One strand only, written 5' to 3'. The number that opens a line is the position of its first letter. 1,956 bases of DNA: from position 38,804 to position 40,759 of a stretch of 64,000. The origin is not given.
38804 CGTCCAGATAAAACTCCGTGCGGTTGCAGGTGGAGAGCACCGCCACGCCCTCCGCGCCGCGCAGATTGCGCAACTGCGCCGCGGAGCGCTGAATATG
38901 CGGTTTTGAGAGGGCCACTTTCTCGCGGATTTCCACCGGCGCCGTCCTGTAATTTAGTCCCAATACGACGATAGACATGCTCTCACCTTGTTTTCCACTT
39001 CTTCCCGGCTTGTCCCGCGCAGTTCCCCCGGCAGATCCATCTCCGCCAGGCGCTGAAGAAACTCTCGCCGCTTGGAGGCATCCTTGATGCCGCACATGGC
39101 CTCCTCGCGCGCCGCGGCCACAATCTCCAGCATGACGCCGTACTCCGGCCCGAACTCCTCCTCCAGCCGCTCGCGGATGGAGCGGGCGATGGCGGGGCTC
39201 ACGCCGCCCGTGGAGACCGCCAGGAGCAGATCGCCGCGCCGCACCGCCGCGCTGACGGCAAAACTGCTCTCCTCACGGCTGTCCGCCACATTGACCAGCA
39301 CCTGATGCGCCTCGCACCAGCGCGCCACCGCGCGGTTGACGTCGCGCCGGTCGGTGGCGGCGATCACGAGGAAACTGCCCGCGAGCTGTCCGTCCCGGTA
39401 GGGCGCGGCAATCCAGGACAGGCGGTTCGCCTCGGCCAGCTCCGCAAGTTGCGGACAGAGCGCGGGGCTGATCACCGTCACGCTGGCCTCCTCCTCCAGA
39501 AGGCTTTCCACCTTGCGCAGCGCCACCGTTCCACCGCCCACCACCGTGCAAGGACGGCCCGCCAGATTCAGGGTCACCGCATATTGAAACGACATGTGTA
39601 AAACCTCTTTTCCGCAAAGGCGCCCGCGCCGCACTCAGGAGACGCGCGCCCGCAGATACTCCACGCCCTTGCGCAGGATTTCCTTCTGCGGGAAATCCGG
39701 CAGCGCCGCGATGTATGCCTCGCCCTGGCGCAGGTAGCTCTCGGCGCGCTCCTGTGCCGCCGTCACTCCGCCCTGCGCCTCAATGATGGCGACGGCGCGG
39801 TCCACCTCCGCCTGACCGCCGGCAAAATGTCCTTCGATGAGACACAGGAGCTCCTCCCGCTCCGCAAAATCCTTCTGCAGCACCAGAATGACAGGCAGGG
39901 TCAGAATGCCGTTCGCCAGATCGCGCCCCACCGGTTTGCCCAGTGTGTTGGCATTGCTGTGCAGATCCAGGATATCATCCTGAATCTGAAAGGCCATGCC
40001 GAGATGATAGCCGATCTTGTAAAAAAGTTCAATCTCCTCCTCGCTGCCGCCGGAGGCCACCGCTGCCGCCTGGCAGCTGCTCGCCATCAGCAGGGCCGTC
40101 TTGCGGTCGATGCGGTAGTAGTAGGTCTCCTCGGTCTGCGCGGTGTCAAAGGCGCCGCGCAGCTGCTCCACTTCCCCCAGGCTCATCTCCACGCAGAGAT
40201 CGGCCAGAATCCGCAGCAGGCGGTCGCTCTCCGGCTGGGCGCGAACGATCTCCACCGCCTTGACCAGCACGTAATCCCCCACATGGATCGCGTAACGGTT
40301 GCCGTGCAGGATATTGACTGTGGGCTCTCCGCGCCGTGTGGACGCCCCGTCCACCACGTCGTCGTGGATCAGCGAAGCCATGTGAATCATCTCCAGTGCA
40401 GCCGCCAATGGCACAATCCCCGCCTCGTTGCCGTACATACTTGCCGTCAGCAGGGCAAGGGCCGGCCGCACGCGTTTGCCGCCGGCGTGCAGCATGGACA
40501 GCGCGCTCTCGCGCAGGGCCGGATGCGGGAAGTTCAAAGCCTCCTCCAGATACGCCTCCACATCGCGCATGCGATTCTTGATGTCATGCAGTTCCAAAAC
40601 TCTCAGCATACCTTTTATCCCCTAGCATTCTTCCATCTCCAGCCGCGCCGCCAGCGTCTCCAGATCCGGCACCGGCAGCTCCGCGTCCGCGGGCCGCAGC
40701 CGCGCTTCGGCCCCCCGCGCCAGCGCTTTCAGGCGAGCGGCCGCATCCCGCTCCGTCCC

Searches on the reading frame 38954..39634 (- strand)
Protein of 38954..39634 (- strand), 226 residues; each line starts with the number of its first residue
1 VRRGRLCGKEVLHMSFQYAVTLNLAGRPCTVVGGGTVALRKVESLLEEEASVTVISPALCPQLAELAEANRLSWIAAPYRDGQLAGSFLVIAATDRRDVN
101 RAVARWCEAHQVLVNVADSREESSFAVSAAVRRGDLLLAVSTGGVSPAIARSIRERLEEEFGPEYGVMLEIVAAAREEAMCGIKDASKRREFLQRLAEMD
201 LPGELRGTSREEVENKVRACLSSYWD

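Call 7: search_protein_families(library=pfam, proteins=[window:38954-39634:-], max_evalue=0.001)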
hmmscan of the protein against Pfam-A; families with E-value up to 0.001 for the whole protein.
window:38954-39634:- (226 aa): 2 families
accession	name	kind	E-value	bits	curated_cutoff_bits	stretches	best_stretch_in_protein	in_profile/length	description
PF13241.12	NAD_binding_7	-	1.2e-30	106.6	22.1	1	21-129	2-104/104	Putative NAD(P)-binding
PF14824.11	Sirohm_synth_M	-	1.9e-08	34.1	25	1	133-159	1-27/28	Sirohaem biosynthesis protein central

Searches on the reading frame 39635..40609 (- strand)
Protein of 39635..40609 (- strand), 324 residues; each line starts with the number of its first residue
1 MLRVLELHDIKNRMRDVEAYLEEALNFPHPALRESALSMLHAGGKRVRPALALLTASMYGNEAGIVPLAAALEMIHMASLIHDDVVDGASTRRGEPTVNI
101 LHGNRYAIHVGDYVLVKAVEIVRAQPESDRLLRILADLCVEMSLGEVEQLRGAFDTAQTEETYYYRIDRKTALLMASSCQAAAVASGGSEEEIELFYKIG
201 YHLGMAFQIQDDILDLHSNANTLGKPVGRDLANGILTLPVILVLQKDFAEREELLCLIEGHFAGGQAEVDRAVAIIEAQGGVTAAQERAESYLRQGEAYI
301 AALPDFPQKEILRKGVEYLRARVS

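Call 7: search_protein_families(library=pfam, proteins=[window:39635-40609:-], max_evalue=0.001)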
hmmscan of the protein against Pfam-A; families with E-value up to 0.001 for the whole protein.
window:39635-40609:- (324 aa): 1 family
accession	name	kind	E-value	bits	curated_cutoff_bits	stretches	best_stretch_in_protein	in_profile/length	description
PF00348.22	polyprenyl_synt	-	1.1e-66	225.1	27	1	31-274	3-249/251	Polyprenyl synthetase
